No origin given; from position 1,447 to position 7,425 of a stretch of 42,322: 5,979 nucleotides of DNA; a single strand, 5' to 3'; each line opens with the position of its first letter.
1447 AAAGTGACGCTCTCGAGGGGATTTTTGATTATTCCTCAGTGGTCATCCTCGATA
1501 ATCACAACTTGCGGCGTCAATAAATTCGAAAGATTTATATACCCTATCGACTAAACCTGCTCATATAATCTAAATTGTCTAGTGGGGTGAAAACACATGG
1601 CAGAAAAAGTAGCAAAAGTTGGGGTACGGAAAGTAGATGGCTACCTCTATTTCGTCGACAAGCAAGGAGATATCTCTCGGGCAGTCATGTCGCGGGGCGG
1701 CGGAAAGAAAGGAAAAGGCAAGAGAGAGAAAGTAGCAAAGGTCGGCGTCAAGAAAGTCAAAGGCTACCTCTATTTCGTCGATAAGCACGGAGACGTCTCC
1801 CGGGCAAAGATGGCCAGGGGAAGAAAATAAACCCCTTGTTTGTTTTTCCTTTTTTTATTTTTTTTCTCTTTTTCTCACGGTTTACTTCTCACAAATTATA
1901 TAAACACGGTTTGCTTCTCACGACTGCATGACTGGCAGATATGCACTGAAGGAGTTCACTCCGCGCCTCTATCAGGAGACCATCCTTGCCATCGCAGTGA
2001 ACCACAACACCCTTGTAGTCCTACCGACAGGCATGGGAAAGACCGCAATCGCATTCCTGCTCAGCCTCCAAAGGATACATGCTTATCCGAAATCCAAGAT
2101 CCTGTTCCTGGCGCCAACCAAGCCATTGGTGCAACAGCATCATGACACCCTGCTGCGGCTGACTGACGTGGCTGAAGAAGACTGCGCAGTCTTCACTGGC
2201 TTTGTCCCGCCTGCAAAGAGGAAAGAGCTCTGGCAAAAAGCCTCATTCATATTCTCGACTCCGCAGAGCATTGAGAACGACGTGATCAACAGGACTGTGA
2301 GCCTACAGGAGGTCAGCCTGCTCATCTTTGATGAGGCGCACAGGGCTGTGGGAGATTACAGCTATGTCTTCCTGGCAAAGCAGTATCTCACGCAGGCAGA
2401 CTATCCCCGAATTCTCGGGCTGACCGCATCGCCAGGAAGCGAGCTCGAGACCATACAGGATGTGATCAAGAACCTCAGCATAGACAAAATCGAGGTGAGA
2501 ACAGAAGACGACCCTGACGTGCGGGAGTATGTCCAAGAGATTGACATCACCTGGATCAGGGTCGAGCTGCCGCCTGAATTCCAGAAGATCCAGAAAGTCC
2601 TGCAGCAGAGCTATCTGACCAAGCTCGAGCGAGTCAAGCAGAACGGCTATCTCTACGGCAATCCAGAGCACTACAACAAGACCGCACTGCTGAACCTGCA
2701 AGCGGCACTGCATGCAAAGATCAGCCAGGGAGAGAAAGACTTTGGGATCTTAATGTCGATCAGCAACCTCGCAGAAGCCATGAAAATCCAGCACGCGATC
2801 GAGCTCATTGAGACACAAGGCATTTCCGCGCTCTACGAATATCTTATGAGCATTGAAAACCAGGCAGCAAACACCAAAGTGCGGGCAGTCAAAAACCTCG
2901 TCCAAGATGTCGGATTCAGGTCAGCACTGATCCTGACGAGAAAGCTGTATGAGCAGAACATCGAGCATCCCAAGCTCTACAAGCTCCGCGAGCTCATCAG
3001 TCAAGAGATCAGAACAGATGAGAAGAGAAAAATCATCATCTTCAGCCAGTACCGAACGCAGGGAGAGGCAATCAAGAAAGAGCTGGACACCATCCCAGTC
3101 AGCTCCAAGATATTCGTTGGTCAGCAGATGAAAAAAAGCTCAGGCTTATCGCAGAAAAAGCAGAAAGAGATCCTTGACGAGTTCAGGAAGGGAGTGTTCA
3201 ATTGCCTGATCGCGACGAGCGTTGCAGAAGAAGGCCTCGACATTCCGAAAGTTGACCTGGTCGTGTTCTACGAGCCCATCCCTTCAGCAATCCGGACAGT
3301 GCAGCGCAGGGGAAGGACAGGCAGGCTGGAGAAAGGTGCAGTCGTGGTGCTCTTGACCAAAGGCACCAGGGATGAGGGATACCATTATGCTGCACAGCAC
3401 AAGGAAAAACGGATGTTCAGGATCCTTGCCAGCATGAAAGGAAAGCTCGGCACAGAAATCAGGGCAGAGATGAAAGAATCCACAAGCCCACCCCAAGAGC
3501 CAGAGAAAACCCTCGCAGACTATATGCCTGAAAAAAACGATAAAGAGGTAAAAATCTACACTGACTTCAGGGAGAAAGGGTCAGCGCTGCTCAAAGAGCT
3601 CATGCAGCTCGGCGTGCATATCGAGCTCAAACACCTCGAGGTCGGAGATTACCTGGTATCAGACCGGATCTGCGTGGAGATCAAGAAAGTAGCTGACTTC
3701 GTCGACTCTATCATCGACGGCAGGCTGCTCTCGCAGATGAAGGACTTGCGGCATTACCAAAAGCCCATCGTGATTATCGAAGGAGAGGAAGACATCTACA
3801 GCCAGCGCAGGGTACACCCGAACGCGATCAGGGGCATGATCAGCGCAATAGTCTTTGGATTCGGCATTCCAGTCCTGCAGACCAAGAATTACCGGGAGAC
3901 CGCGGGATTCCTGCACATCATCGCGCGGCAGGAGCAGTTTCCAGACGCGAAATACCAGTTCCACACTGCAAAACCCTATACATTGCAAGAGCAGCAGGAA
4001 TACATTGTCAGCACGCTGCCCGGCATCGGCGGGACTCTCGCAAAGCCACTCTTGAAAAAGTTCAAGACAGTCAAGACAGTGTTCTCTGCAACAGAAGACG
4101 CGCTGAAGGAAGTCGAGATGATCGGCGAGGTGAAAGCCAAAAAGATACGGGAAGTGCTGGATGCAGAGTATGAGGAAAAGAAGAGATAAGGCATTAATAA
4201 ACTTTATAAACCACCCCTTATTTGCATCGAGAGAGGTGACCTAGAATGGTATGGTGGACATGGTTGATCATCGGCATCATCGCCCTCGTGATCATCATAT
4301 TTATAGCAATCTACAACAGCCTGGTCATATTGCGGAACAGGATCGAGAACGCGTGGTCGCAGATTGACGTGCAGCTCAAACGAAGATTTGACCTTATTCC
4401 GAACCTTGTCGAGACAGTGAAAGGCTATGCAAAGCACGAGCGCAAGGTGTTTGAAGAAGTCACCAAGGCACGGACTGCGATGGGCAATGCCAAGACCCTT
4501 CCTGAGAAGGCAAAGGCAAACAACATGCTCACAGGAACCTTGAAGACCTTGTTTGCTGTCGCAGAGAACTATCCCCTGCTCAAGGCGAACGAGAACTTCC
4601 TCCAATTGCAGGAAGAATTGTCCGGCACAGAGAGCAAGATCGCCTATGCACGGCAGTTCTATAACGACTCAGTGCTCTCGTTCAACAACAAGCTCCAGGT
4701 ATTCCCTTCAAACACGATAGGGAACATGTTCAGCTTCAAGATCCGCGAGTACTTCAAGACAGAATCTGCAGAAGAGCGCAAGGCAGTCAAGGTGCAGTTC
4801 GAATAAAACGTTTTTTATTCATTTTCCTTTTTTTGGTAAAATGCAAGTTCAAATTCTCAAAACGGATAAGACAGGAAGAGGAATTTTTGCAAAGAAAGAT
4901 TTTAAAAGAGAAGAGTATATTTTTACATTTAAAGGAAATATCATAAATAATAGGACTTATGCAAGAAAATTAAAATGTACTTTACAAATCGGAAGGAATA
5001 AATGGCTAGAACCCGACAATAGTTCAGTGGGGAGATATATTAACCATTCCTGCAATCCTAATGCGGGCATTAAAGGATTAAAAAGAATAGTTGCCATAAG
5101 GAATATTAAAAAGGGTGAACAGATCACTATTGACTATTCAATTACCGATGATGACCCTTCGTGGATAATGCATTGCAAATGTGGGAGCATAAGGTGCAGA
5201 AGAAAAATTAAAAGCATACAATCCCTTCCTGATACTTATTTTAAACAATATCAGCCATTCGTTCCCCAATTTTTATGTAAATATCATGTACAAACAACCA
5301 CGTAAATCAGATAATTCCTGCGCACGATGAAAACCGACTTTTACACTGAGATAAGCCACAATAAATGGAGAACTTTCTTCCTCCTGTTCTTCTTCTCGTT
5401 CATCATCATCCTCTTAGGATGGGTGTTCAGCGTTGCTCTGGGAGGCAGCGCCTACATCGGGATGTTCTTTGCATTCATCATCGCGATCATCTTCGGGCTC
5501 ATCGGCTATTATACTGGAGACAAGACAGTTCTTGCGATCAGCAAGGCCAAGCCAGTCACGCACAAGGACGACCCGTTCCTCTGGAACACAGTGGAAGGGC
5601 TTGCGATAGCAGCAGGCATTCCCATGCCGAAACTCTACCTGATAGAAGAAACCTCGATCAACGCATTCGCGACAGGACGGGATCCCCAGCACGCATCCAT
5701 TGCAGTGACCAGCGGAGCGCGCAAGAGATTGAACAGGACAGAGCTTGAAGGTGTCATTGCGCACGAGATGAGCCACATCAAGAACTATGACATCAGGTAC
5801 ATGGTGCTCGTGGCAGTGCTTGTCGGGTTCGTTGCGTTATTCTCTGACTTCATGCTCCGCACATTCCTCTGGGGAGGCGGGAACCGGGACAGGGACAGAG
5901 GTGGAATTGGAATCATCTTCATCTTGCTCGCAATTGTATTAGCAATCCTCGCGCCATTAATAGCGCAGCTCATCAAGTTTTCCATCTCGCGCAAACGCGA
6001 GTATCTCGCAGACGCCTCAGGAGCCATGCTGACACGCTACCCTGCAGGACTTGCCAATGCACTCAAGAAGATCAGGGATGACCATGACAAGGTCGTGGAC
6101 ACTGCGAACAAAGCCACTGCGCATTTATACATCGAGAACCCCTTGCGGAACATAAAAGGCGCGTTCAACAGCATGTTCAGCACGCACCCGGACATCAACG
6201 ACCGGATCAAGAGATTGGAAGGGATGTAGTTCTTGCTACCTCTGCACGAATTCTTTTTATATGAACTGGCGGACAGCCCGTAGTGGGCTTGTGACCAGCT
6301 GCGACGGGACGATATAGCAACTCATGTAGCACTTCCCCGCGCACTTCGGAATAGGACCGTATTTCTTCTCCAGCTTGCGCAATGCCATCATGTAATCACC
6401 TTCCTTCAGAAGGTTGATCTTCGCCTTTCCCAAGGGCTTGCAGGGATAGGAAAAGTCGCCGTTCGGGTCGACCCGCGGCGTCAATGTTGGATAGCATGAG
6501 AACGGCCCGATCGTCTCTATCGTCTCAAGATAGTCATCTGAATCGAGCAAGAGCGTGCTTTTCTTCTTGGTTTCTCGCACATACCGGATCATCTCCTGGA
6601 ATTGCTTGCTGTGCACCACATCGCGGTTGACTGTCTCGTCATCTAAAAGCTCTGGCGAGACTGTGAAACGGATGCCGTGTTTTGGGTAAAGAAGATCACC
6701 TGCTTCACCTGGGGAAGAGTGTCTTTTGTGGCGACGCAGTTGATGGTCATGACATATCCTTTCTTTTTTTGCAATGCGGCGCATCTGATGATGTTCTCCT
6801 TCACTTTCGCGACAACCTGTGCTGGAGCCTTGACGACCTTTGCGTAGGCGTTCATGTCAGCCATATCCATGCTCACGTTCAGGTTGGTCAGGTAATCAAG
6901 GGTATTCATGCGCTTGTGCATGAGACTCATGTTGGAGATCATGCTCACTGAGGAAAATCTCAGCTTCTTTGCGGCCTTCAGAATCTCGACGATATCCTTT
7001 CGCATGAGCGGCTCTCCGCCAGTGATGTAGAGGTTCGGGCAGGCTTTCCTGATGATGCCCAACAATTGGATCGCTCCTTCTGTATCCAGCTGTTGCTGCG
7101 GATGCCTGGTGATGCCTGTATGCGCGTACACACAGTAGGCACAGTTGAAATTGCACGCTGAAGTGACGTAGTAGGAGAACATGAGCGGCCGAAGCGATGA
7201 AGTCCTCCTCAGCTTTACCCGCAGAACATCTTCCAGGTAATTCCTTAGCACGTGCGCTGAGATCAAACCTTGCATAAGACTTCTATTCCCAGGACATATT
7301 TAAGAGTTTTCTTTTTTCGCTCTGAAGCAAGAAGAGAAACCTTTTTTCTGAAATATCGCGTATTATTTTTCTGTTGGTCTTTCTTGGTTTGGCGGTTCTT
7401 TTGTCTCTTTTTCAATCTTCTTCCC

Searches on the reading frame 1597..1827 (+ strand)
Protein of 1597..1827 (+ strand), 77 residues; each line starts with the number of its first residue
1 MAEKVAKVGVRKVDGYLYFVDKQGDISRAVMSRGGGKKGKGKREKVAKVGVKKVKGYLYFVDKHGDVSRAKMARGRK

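Call 69: search_protein_families(library=pfam, proteins=[window:1597-1827:+], max_evalue=1)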
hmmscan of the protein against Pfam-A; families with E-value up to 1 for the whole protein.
window:1597-1827:+ (77 aa): 3 families
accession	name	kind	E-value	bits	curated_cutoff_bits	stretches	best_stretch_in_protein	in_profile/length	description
PF21601.3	GldM_2nd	-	0.00059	20.7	24.4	1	38-72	55-90/98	GldM second domain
PF04703.18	FaeA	-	0.088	13.6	20.7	0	53-75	31-53/62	FaeA-like protein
PF21943.1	TetR_C_46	-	0.094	13.4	27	0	11-42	7-37/109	Tetracyclin repressor-like, C-terminal domain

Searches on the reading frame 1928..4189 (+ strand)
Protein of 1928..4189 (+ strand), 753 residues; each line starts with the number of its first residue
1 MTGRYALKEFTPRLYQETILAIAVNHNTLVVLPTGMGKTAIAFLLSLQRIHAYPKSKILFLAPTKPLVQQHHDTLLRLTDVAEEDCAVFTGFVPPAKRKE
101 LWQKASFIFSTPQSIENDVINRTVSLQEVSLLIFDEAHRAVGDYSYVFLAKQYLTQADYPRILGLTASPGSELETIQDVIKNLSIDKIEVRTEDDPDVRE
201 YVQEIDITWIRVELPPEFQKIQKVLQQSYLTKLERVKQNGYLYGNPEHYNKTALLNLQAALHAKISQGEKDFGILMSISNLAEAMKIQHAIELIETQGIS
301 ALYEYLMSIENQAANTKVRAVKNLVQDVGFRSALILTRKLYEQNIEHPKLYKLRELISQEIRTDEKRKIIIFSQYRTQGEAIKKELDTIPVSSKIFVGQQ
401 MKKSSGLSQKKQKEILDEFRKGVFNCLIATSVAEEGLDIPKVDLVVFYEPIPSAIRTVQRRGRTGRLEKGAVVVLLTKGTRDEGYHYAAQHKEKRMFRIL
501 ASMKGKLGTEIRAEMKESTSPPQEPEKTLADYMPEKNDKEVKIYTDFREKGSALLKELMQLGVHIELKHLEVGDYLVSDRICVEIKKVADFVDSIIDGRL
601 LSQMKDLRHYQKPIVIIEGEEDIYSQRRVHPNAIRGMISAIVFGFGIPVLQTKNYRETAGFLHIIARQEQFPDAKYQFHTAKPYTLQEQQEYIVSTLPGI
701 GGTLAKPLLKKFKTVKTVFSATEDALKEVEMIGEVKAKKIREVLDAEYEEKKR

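Call 46: search_protein_families(library=pfam, proteins=[window:1928-4189:+], max_evalue=0.001)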
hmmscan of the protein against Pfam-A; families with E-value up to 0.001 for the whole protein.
window:1928-4189:+ (753 aa): 7 families
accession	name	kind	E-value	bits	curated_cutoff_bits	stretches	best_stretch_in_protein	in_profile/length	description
PF02732.21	ERCC4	-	1.1e-28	100.4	24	1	546-663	2-138/140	ERCC4 domain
PF00270.35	DEAD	-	8.8e-26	91.1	26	1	16-175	4-166/167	DEAD/DEAH box helicase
PF00271.37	Helicase_C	-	1.8e-23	83.3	23.5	1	355-467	4-109/110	Helicase conserved C-terminal domain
PF04851.21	ResIII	-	6.8e-22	78.6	22.5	1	11-169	3-162/164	Type III restriction enzyme, res subunit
PF21210.2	RNA_helicase_helical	-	1.4e-16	61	27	1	232-334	7-107/108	Putative ATP-dependent RNA helicase, helical bundle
PF12826.13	HHH_2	-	5e-07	30.2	27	1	697-746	8-57/64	Helix-hairpin-helix motif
PF14520.12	HHH_5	-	3.1e-05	24.8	27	1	696-744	6-55/57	Helix-hairpin-helix domain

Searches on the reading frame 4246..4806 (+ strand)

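Call 46: search_protein_families(library=pfam, proteins=[window:4246-4806:+], max_evalue=0.001)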
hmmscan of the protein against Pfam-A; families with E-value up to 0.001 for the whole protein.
window:4246-4806:+ (186 aa): 1 family
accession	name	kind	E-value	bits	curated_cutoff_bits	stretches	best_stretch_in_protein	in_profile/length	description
PF04011.17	LemA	-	1.4e-61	207.1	26.2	1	36-185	1-149/149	LemA family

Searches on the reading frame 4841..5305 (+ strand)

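Call 46: search_protein_families(library=pfam, proteins=[window:4841-5305:+], max_evalue=0.001)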
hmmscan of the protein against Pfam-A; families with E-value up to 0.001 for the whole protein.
window:4841-5305:+ (154 aa): 1 family
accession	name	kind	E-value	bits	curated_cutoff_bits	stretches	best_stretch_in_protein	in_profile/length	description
PF00856.33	SET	-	6.2e-16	59.2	22.4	1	12-100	1-105/105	SET domain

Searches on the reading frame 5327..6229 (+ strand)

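Call 46: search_protein_families(library=pfam, proteins=[window:5327-6229:+], max_evalue=0.001)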
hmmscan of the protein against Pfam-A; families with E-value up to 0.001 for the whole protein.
window:5327-6229:+ (300 aa): 2 families
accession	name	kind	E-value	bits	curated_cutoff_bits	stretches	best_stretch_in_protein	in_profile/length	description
PF01435.24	Peptidase_M48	-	4.1e-31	108.7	20.3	1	86-299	8-184/186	Peptidase family M48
PF05569.17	Peptidase_M56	-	0.00019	21.1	31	1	123-165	176-218/296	BlaR1 peptidase M56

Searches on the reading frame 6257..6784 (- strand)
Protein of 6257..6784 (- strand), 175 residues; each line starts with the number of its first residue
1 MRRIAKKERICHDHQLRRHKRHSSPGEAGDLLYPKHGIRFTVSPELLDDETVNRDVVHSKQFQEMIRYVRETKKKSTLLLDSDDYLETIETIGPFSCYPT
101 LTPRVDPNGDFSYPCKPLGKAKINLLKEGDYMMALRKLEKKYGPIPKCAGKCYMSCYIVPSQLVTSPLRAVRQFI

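Call 13: search_protein_families(library=pfam, proteins=[window:6257-6784:-], max_evalue=0.01)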
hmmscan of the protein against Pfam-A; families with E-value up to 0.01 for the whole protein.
window:6257-6784:- (175 aa): 1 family
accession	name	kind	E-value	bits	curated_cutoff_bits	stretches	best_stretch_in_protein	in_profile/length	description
PF11946.13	DUF3463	-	1.4e-07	31.8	31.3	1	54-164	16-122/134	Domain of unknown function (DUF3463)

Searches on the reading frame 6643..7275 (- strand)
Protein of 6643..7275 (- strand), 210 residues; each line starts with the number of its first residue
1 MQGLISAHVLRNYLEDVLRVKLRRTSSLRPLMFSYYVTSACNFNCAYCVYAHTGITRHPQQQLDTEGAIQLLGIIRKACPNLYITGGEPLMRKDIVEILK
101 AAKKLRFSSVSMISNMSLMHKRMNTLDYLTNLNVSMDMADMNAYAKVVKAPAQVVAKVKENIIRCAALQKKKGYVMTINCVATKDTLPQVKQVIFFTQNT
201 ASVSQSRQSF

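Call 13: search_protein_families(library=pfam, proteins=[window:6643-7275:-], max_evalue=0.01)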
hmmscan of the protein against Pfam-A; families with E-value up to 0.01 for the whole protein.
window:6643-7275:- (210 aa): 2 families
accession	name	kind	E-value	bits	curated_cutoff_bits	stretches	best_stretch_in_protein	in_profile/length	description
PF04055.27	Radical_SAM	-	5.8e-16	59.5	29.5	1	36-177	2-145/166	Radical SAM superfamily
PF13353.11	Fer4_12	-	7.2e-06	26.8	22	1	38-137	12-114/137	4Fe-4S single cluster domain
